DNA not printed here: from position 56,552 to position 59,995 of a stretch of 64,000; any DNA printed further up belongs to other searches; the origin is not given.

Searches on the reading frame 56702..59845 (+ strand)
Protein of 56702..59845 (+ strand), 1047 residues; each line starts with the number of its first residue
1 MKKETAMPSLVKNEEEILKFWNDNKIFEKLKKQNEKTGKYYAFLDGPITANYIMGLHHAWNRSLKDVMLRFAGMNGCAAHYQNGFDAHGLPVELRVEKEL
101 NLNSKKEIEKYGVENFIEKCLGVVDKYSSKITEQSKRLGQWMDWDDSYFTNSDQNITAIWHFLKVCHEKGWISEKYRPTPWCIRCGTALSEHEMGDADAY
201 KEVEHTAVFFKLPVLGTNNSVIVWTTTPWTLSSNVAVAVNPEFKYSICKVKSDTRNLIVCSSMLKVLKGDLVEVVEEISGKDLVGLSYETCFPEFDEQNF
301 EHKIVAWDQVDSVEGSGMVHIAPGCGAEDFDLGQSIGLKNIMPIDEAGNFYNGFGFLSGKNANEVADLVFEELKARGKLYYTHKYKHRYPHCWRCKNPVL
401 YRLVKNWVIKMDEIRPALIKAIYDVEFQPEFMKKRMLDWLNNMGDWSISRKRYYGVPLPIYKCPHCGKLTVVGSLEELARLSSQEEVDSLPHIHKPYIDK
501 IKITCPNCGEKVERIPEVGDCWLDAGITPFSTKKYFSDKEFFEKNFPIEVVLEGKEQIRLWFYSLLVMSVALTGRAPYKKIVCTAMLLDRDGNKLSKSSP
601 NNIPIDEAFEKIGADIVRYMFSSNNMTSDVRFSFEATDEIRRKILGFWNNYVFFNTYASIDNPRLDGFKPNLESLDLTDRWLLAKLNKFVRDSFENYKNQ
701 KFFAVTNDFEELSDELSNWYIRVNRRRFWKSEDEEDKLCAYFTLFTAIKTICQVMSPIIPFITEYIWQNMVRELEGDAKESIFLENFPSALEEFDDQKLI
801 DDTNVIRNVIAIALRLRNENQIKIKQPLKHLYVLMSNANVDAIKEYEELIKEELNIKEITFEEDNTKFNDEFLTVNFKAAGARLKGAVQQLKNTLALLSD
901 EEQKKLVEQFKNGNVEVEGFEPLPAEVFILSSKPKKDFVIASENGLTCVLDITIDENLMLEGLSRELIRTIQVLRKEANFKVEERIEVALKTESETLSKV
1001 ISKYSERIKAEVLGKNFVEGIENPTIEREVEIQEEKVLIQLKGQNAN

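Call 34: search_protein_families(library=pfam, proteins=[window:56702-59845:+], max_evalue=0.00001)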
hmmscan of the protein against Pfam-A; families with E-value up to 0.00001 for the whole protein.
window:56702-59845:+ (1047 aa): 4 families
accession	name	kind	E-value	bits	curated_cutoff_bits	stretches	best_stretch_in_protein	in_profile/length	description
PF00133.28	tRNA-synt_1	-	4.1e-102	342.5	22.7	1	17-633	2-414/414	tRNA synthetases class I (I, L, M and V)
PF08264.19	Anticodon_1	-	4.6e-32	111.4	25.1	1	679-829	1-145/148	Anticodon-binding domain of tRNA ligase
PF19302.4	DUF5915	-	2.4e-30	106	27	1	847-1042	1-193/195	Domain of unknown function (DUF5915)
PF09334.17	tRNA-synt_1g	-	1.2e-19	70.8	20.1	1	522-638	248-372/391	tRNA synthetases class I (M)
